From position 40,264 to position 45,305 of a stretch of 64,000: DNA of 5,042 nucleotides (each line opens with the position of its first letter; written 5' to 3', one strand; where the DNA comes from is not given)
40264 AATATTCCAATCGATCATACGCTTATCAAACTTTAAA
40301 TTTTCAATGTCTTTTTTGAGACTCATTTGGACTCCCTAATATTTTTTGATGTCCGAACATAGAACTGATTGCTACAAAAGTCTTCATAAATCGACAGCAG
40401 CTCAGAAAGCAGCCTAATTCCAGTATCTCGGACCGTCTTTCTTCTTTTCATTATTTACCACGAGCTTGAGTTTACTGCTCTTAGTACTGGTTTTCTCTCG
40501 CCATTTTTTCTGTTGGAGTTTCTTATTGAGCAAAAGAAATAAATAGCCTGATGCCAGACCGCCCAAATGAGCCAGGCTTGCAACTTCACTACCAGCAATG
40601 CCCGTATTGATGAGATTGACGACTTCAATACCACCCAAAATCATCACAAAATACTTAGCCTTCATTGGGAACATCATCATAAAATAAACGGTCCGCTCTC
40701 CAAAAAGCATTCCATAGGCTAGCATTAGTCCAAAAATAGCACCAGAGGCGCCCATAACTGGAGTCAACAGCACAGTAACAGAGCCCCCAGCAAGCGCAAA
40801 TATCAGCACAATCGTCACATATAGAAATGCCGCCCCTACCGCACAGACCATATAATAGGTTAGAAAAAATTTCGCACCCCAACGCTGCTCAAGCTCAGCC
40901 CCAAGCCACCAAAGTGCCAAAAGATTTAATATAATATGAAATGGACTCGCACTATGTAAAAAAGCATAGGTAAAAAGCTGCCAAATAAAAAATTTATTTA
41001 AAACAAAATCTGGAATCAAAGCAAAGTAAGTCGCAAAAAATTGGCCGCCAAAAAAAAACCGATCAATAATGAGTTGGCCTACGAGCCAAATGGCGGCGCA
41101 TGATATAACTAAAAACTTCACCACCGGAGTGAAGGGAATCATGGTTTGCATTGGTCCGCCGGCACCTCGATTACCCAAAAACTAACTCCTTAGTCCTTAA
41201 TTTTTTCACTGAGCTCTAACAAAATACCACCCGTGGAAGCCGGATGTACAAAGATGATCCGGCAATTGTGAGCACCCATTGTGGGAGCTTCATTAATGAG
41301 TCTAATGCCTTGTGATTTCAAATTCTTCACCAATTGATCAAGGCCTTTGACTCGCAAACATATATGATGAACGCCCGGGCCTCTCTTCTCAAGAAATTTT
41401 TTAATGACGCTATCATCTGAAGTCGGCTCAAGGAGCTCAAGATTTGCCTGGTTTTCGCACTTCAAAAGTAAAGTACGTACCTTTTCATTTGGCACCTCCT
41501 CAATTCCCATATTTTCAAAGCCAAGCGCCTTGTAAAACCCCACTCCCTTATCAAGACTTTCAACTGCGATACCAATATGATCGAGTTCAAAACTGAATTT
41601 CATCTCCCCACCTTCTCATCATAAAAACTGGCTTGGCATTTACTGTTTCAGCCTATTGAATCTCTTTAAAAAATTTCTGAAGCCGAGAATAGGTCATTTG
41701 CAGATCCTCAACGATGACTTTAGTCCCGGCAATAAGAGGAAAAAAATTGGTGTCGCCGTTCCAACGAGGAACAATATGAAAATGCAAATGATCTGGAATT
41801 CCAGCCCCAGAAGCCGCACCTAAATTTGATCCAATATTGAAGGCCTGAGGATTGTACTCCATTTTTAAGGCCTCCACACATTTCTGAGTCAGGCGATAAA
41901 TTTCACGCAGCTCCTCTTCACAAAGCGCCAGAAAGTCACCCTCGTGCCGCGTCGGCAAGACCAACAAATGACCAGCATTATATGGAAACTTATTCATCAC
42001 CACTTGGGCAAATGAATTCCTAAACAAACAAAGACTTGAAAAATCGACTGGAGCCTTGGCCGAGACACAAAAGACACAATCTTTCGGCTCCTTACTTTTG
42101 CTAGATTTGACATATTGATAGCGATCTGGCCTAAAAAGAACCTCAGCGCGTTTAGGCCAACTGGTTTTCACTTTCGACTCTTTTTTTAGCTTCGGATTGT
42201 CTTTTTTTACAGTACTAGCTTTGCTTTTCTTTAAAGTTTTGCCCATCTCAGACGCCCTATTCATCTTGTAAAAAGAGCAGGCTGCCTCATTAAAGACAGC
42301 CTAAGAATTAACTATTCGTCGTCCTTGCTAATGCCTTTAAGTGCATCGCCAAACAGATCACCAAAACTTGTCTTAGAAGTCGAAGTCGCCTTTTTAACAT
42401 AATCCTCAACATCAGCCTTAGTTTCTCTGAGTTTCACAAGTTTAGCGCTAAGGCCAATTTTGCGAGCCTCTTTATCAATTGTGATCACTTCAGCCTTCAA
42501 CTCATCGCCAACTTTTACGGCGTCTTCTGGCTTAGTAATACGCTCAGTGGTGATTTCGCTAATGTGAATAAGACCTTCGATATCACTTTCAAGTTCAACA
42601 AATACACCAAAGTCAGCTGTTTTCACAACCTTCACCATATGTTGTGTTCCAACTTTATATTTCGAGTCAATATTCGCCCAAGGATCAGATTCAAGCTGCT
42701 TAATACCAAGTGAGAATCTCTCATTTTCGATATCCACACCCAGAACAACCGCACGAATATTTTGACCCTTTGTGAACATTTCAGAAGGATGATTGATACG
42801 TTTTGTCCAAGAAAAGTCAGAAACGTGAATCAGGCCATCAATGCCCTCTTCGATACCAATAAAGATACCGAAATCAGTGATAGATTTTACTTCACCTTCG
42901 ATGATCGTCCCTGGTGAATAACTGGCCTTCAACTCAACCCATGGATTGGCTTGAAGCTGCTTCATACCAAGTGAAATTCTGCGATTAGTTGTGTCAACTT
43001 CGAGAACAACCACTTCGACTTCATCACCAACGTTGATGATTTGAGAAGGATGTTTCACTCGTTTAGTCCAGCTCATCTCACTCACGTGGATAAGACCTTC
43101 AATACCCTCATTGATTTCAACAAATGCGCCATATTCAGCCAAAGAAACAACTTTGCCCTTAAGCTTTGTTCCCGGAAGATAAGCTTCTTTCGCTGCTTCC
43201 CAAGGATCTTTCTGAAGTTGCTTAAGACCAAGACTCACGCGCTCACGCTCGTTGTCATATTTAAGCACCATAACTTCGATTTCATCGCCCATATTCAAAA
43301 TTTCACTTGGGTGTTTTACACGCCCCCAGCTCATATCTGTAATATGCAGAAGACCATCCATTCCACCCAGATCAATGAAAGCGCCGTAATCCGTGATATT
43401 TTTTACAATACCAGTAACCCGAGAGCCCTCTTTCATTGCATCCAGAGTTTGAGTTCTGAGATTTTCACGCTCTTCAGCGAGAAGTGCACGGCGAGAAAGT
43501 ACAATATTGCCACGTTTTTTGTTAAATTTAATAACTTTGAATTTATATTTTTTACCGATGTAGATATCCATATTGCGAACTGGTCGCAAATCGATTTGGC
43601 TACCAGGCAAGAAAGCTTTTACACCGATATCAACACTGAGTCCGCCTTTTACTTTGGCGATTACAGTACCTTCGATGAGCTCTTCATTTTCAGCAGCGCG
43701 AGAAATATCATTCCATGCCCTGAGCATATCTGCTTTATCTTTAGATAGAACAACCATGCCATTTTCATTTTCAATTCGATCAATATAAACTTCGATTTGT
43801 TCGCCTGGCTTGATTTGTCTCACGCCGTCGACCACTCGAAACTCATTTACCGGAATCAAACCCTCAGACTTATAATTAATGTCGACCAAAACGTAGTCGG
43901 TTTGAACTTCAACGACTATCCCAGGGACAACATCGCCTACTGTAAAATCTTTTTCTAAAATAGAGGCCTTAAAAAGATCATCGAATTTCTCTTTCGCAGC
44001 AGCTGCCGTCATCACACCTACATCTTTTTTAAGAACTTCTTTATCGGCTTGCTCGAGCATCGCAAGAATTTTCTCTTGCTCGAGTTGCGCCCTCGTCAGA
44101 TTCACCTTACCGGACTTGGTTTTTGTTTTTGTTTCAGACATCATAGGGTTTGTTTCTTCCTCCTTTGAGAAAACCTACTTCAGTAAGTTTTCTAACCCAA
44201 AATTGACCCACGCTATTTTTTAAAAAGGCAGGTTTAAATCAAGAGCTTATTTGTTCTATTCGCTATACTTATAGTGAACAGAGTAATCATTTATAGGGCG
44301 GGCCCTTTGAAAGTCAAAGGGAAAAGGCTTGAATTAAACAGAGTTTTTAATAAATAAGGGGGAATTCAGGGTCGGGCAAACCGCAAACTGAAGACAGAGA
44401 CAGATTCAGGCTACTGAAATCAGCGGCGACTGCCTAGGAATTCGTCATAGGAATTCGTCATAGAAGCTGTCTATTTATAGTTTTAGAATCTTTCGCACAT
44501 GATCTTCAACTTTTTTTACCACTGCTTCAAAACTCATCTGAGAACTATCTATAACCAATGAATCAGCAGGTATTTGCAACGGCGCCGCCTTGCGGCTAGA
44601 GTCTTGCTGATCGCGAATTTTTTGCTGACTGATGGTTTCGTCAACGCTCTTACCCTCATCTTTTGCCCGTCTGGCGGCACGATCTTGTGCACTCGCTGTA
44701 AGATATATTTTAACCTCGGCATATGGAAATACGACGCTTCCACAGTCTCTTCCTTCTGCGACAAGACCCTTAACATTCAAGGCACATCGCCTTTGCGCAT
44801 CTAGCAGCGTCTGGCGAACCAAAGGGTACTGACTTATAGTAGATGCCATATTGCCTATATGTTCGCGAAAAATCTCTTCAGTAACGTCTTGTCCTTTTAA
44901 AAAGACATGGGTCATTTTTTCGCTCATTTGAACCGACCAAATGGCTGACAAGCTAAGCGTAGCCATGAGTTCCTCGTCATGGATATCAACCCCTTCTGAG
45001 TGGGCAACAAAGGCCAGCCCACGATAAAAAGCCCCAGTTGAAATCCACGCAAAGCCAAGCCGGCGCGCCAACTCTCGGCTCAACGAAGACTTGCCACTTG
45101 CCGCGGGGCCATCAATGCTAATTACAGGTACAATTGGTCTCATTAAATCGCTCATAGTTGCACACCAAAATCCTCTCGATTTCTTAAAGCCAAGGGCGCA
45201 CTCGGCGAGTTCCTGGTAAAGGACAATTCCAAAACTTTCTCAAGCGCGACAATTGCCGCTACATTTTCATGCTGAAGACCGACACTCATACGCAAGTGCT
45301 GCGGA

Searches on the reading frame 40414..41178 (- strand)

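Call 88: search_protein_families(library=pfam, proteins=[window:40414-41178:-], max_evalue=0.00001)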
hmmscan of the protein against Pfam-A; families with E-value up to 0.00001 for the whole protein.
window:40414-41178:- (254 aa): 2 families
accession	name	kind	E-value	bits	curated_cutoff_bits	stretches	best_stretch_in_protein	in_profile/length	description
PF01694.28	Rhomboid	-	1.5e-22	80.7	22.6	1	65-216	4-138/143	Rhomboid domain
PF08551.15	DUF1751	-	1.5e-10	42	22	1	63-155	6-97/99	Eukaryotic integral membrane protein (DUF1751)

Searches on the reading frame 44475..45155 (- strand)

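Call 13: search_protein_families(library=pfam, proteins=[window:44475-45155:-])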
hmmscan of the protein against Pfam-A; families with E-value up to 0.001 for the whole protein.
window:44475-45155:- (226 aa): 4 families
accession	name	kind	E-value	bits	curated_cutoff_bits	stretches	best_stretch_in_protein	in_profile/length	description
PF02224.24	Cytidylate_kin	-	1.5e-62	211.5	26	1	12-221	1-210/211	Cytidylate kinase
PF13189.12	Cytidylate_kin2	-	5.2e-07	30.4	28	1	11-186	1-151/176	Cytidylate kinase-like family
PF13238.12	AAA_18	-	5.7e-07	30.5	29.4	1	12-172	1-117/128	AAA domain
PF13207.12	AAA_17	-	3e-05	24.8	27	0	16-48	2-34/136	AAA domain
